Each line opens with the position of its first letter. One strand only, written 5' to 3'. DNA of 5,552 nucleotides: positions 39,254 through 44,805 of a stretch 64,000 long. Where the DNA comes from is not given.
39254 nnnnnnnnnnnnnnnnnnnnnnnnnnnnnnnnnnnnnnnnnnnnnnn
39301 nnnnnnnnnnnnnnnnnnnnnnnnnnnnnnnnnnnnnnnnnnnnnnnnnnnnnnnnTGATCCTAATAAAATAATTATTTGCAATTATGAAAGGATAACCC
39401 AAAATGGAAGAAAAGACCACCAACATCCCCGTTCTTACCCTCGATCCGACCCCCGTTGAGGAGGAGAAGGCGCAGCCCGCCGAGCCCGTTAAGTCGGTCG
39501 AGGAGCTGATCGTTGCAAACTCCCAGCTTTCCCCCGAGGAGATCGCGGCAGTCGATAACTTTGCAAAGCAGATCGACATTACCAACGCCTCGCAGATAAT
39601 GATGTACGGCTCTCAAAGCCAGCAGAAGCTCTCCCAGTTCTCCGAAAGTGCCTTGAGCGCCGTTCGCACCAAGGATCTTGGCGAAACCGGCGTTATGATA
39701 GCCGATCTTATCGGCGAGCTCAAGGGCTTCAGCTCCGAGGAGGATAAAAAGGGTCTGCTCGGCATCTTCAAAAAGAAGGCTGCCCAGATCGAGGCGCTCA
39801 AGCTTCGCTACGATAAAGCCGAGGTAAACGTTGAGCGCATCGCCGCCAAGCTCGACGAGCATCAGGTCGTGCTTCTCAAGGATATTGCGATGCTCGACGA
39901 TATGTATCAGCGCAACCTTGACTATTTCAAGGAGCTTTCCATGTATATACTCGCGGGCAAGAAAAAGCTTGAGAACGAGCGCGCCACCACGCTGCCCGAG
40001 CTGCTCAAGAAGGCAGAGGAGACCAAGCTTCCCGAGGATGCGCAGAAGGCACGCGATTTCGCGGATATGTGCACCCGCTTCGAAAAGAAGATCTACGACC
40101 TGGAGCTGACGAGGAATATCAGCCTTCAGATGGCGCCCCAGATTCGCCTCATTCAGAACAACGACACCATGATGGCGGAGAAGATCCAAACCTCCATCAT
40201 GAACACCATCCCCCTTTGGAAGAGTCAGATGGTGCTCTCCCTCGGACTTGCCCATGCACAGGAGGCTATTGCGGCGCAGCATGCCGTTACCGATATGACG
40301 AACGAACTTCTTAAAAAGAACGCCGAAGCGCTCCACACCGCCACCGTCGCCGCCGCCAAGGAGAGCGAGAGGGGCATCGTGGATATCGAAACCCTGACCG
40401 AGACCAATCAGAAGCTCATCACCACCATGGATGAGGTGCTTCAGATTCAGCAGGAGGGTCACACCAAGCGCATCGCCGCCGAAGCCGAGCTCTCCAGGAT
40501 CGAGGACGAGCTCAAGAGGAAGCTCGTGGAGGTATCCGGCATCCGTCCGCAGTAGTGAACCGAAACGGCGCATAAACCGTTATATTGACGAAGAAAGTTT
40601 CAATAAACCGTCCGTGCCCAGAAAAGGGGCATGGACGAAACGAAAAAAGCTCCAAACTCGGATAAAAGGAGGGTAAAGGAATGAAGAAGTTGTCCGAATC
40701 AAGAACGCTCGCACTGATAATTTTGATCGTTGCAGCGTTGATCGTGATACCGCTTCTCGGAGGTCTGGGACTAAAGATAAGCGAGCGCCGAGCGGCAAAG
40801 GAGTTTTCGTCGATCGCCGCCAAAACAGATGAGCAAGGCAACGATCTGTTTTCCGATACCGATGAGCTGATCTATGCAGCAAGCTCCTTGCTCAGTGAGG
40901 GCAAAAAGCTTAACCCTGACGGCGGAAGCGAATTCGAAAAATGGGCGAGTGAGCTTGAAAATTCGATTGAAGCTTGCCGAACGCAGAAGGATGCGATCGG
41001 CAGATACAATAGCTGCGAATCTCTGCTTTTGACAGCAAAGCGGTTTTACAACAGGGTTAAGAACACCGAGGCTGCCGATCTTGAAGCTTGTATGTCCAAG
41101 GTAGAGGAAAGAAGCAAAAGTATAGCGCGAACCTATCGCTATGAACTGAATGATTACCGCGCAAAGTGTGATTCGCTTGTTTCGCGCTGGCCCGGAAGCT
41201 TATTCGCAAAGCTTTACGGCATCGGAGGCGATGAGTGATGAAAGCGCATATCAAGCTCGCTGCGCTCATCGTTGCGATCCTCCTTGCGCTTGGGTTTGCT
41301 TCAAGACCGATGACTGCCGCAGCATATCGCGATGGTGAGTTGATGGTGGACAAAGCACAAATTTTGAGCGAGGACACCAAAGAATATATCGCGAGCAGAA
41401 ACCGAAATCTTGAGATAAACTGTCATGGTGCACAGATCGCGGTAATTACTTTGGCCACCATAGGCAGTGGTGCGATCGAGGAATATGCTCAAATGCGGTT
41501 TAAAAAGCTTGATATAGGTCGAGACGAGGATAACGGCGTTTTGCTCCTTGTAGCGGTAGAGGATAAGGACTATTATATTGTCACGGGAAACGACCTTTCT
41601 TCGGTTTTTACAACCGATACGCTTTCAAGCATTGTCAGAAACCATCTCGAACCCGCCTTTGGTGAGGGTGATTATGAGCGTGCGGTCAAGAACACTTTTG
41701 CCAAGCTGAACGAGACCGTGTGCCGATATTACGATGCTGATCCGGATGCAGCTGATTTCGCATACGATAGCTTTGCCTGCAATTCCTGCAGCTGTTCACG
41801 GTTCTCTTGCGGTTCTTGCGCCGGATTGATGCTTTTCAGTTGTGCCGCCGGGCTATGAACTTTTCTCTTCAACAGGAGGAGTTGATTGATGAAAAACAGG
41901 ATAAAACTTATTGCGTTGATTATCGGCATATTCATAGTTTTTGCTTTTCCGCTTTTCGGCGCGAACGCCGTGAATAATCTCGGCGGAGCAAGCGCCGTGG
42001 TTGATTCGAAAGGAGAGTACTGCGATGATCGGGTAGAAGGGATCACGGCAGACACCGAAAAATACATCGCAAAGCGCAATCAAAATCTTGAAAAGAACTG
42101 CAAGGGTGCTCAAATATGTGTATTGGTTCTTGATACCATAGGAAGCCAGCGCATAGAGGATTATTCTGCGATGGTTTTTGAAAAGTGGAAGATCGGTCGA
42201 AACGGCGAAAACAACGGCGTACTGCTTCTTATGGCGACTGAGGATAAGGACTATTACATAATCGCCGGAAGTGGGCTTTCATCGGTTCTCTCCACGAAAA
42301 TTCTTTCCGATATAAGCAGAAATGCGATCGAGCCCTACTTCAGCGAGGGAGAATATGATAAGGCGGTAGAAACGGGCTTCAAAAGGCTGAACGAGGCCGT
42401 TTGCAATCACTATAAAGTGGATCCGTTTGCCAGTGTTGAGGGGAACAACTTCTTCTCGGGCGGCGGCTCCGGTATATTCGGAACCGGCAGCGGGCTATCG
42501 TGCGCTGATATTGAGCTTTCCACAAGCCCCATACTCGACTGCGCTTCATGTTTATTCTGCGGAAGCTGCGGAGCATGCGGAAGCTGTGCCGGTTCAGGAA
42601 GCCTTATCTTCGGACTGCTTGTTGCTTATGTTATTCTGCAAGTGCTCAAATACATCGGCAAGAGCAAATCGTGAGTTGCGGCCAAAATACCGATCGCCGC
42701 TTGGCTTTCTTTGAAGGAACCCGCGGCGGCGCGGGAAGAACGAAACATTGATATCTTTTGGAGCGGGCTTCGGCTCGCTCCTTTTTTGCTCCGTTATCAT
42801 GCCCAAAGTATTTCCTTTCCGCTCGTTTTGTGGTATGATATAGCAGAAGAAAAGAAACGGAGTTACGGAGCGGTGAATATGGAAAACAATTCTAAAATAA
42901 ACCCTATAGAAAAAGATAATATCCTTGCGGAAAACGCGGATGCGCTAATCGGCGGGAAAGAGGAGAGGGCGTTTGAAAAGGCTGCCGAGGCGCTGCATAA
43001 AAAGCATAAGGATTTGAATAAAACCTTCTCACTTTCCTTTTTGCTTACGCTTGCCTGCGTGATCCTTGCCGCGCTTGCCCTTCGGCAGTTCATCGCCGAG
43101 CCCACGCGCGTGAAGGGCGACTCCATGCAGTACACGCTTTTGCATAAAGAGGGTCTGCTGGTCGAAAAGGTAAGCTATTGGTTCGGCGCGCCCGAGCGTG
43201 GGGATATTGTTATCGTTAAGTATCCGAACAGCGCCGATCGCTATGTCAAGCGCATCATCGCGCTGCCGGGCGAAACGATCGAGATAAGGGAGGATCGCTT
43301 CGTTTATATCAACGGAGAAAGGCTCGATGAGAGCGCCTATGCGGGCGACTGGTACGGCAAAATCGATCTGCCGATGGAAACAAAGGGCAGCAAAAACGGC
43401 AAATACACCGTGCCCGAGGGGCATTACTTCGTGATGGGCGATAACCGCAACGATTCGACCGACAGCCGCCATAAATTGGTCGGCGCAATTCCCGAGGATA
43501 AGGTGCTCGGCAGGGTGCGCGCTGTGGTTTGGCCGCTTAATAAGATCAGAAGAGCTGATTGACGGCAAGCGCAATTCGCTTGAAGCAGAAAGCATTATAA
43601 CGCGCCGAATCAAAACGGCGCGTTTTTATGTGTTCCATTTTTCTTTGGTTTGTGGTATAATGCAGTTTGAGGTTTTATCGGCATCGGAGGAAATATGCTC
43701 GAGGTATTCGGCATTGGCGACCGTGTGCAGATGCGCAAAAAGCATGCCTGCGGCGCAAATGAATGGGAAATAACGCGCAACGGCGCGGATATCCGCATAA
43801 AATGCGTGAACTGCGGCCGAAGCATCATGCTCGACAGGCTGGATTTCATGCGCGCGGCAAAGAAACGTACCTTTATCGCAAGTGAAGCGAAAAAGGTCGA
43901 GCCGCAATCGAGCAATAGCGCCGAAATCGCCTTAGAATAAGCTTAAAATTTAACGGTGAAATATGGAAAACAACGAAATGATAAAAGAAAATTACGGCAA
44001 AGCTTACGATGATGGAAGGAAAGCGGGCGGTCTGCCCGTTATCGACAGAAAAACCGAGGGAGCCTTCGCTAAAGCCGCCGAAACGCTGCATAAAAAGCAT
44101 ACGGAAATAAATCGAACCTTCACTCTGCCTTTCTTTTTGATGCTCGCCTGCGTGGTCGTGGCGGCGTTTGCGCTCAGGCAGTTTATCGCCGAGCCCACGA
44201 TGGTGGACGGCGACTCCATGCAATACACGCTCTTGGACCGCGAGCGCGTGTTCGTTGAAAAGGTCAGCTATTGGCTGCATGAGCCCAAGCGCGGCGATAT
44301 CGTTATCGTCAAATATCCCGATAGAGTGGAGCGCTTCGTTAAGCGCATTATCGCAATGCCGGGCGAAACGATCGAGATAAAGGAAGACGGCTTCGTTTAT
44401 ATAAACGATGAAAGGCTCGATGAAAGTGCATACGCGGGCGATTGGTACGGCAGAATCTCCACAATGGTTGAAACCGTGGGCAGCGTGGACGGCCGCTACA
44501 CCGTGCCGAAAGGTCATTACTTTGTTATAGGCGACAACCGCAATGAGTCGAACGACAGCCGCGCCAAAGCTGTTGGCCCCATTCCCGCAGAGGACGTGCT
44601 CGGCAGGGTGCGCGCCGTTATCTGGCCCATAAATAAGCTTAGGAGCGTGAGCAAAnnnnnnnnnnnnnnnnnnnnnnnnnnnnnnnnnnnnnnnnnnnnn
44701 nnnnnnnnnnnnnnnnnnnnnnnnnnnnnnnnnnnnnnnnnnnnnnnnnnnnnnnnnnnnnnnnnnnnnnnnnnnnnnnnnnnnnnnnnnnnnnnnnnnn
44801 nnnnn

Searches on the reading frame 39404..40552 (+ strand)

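Call 100: search_protein_families(library=pfam, proteins=[window:39404-40552:+], max_evalue=0.001)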
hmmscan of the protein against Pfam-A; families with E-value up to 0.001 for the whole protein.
window:39404-40552:+ (383 aa): 1 family
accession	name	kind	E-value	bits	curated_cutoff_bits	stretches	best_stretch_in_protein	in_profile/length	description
PF05816.16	TelA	-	1.5e-120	402.7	30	1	50-375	1-331/332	Toxic anion resistance protein (TelA)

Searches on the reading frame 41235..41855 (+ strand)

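Call 10: search_protein_families(library=pfam, proteins=[window:41235-41855:+], max_evalue=0.001)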
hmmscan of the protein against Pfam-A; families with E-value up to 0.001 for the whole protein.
window:41235-41855:+ (207 aa): 1 family
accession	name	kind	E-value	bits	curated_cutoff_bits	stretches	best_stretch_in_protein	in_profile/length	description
PF04536.20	TPM_phosphatase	-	4.8e-28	98.1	22.1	1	38-159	2-123/125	TPM domain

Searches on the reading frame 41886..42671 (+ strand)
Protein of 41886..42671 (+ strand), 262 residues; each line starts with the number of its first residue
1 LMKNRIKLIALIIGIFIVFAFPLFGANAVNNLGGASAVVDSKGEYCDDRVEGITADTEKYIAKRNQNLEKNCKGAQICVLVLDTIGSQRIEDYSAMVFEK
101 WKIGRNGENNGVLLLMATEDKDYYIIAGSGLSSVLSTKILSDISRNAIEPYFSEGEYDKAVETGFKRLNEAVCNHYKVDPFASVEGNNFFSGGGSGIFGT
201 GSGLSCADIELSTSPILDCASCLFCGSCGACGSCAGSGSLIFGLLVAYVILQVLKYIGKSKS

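Call 10: search_protein_families(library=pfam, proteins=[window:41886-42671:+], max_evalue=0.001)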
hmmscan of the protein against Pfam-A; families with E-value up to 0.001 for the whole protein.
window:41886-42671:+ (262 aa): 1 family
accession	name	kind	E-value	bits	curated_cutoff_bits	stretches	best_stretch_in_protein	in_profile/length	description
PF04536.20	TPM_phosphatase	-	1.7e-30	106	22.1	1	48-170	3-124/125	TPM domain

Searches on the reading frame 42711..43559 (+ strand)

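Call 11: search_protein_families(library=pfam, proteins=[window:42711-43559:+], max_evalue=0.001)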
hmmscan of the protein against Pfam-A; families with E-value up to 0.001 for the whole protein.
window:42711-43559:+ (283 aa): 2 families
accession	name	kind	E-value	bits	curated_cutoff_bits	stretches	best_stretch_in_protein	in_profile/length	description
PF10502.14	Peptidase_S26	-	4.3e-47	160.6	22.9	1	109-274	3-168/168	Signal peptidase, peptidase S26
PF00717.28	Peptidase_S24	-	0.00033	20.8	23.3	1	133-192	39-91/116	Peptidase S24-like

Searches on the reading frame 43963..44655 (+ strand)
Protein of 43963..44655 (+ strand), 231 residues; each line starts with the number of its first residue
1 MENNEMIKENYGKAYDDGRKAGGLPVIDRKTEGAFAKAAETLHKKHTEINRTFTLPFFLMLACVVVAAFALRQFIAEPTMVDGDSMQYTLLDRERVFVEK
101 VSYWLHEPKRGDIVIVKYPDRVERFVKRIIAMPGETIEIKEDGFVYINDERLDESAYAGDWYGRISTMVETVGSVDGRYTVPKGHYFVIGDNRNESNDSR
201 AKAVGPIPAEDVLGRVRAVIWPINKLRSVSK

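Call 11: search_protein_families(library=pfam, proteins=[window:43963-44655:+], max_evalue=0.001)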
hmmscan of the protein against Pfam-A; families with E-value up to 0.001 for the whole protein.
window:43963-44655:+ (231 aa): 2 families
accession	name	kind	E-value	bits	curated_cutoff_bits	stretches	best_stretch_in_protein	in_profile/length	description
PF10502.14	Peptidase_S26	-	2.7e-47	161.3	22.9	1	58-221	5-168/168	Signal peptidase, peptidase S26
PF00717.28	Peptidase_S24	-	2.1e-05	24.6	23.3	1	80-140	39-92/116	Peptidase S24-like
